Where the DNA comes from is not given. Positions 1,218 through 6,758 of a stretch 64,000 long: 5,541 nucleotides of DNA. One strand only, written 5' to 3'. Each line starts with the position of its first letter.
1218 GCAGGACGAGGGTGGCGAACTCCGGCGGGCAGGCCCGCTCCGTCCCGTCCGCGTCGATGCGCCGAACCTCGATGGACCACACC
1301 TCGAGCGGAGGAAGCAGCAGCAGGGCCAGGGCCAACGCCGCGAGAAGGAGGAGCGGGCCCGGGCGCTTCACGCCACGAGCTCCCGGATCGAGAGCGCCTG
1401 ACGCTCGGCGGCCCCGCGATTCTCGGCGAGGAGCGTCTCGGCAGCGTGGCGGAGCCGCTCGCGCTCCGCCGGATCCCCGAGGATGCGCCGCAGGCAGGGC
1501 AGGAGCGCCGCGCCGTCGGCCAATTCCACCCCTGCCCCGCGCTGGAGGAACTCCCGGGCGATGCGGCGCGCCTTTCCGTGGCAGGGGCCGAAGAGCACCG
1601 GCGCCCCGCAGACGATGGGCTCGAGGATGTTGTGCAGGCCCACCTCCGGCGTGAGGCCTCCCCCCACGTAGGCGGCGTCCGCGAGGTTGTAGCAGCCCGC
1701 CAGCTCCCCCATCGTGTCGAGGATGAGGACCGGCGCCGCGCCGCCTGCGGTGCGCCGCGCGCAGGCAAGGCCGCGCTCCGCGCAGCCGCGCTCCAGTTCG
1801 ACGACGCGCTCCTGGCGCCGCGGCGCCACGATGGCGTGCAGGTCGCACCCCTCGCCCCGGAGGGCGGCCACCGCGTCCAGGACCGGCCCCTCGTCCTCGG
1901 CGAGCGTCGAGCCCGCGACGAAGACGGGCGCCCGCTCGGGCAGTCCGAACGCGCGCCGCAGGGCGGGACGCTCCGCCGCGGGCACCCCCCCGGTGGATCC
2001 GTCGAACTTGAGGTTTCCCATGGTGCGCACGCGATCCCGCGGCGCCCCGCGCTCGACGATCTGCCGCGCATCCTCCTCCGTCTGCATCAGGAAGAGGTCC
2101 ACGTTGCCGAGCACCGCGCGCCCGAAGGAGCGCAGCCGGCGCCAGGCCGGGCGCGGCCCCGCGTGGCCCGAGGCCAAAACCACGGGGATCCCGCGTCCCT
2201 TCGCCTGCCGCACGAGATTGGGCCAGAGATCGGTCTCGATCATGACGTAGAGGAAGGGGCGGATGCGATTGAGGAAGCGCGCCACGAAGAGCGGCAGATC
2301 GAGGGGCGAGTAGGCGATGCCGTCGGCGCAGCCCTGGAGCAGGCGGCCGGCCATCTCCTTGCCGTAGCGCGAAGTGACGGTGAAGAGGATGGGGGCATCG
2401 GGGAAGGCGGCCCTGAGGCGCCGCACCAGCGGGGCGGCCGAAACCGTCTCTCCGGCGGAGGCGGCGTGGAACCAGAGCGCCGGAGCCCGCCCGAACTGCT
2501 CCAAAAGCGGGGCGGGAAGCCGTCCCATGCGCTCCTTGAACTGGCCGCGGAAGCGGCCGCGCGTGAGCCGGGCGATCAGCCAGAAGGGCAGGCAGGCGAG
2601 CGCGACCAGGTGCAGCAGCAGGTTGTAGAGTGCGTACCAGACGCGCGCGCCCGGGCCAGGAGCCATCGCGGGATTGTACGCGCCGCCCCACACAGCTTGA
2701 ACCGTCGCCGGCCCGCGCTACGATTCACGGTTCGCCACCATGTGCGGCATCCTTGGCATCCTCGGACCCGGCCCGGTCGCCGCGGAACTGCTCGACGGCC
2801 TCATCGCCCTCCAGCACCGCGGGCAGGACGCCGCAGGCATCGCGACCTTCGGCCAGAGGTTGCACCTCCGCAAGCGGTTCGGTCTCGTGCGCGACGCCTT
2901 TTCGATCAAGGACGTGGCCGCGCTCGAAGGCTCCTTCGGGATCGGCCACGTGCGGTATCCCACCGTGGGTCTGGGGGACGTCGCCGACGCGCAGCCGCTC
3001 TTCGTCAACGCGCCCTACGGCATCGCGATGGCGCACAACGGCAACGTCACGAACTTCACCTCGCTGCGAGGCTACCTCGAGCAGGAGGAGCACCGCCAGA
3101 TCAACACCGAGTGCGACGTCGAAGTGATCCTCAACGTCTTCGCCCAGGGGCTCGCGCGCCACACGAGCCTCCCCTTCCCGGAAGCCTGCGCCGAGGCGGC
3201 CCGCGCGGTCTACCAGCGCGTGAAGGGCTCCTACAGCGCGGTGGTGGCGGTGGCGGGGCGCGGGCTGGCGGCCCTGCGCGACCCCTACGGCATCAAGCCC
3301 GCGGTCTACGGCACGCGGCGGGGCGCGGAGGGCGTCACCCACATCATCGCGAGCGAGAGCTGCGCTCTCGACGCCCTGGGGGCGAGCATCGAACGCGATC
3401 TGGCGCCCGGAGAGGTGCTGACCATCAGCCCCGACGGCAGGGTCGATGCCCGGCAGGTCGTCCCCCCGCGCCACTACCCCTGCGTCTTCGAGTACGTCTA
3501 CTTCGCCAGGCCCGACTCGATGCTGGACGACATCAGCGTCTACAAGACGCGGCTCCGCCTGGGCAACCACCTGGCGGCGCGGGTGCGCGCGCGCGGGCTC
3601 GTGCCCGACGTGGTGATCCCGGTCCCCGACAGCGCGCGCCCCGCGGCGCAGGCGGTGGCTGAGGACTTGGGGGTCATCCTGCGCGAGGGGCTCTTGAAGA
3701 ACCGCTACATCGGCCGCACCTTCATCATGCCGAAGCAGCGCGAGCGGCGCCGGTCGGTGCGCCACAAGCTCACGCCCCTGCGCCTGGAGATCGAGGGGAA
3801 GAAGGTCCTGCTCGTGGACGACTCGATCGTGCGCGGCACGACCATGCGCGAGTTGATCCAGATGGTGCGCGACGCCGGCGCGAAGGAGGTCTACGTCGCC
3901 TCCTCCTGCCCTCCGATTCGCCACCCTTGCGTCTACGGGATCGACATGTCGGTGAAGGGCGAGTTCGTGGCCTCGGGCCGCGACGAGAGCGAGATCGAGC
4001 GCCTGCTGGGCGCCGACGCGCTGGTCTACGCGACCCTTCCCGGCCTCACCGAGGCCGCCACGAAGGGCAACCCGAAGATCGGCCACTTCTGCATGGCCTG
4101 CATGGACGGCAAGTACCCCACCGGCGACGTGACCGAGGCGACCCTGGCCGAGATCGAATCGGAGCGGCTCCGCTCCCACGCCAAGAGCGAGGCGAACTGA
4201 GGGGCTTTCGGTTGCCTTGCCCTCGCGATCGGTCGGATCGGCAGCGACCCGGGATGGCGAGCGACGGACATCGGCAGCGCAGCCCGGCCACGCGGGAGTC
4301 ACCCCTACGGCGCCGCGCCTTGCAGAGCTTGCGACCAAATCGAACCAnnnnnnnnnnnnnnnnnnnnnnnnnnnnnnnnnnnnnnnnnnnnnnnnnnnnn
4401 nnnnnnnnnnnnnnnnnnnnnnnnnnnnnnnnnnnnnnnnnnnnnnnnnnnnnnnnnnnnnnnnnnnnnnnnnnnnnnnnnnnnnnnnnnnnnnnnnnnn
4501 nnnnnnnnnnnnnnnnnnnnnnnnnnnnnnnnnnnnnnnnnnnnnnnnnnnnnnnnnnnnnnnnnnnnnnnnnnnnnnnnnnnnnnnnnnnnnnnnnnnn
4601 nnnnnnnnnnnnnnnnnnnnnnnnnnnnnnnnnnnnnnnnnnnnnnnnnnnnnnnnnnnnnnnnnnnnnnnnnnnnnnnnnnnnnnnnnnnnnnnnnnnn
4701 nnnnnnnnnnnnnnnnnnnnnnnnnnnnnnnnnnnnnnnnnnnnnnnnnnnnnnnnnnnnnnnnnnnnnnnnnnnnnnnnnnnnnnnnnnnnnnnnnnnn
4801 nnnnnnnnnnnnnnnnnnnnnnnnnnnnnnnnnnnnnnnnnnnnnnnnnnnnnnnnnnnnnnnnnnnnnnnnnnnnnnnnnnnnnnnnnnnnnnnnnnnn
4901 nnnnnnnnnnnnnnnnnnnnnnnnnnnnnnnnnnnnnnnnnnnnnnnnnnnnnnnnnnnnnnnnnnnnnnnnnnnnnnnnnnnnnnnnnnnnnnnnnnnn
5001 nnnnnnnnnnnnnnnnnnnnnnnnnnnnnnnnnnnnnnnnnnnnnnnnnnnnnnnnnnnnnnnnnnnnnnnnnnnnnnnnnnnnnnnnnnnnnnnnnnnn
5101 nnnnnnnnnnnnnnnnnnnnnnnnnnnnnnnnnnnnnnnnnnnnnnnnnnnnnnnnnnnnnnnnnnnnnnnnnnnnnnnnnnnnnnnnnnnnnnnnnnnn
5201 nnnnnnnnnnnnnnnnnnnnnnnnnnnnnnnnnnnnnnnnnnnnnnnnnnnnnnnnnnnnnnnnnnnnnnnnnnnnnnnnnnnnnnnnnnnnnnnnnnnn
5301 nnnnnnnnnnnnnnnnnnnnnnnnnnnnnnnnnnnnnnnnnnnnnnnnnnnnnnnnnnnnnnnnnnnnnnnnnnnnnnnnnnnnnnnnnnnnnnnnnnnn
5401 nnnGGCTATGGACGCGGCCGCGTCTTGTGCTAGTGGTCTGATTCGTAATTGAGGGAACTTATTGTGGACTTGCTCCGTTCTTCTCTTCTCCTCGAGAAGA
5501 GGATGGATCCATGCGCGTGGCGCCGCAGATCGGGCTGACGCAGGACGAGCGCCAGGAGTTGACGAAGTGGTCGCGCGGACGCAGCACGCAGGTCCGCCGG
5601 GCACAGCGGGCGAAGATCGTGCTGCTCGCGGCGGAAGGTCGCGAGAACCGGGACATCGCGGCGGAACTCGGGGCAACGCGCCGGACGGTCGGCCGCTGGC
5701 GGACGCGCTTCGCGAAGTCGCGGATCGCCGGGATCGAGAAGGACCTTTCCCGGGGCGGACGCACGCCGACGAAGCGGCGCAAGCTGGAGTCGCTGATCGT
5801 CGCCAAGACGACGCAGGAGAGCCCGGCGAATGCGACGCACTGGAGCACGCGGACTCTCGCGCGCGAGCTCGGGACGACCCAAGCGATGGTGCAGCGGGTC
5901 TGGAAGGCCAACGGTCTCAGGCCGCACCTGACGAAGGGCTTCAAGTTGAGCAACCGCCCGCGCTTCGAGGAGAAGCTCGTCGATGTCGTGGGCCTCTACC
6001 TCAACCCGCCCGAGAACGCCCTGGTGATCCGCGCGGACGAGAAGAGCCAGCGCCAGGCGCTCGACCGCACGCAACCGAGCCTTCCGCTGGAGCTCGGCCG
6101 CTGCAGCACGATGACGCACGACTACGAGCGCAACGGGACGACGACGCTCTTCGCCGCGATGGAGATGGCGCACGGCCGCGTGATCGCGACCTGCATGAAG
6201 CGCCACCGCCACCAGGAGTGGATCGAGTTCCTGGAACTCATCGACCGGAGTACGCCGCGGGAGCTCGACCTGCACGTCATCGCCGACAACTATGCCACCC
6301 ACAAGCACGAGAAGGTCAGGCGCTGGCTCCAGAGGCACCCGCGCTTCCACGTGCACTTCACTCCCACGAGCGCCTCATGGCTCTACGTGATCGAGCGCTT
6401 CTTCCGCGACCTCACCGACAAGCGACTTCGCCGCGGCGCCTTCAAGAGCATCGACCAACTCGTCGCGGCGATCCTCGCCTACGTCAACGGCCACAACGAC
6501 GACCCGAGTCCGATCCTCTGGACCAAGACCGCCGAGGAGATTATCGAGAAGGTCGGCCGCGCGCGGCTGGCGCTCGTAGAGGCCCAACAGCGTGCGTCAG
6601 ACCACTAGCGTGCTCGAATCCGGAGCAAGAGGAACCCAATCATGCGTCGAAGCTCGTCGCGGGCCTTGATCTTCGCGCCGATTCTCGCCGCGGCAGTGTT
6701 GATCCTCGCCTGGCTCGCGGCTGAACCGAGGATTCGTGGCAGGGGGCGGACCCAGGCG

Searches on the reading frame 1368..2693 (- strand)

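Call 21: search_protein_families(library=pfam, proteins=[window:1368-2693:-], max_evalue=0.0001)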
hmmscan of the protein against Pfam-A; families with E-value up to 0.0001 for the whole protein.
window:1368-2693:- (441 aa): 1 family
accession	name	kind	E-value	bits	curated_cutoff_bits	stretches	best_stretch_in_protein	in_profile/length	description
PF04413.22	Glycos_transf_N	-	2.5e-52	177.5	23.9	1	52-231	3-178/179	3-Deoxy-D-manno-octulosonic-acid transferase (kdotransferase)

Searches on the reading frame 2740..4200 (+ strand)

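Call 21: search_protein_families(library=pfam, proteins=[window:2740-4200:+], max_evalue=0.0001)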
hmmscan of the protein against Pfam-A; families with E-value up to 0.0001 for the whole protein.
window:2740-4200:+ (486 aa): 3 families
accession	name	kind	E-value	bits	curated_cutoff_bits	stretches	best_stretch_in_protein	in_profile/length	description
PF13522.11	GATase_6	-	1.1e-16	61.5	27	1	62-193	8-121/130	Glutamine amidotransferase domain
PF13537.11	GATase_7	-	7.6e-14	52.2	25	1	82-211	11-122/123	Glutamine amidotransferase domain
PF00156.33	Pribosyltran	-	3.5e-13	49.6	26.3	1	271-390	11-124/158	Phosphoribosyl transferase domain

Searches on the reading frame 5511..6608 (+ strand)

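Call 21: search_protein_families(library=pfam, proteins=[window:5511-6608:+], max_evalue=0.0001)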
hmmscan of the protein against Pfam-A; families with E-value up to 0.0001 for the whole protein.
window:5511-6608:+ (365 aa): 5 families
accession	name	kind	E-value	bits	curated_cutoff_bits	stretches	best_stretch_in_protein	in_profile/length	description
PF13358.12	DDE_3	-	2.7e-19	69.9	28.6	1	187-317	15-145/146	DDE superfamily endonuclease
PF13551.12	HTH_29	-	1.9e-09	37.9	28.1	1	33-85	1-53/64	Winged helix-turn helix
PF13384.12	HTH_23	-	4.1e-09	36.4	24.6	1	29-74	3-48/50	Homeodomain-like domain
PF13565.12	HTH_32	-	7.4e-08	33.3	33.7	1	59-121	1-57/73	Homeodomain-like domain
PF13518.12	HTH_28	-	3.4e-07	30.7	25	1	32-83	1-51/52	Helix-turn-helix domain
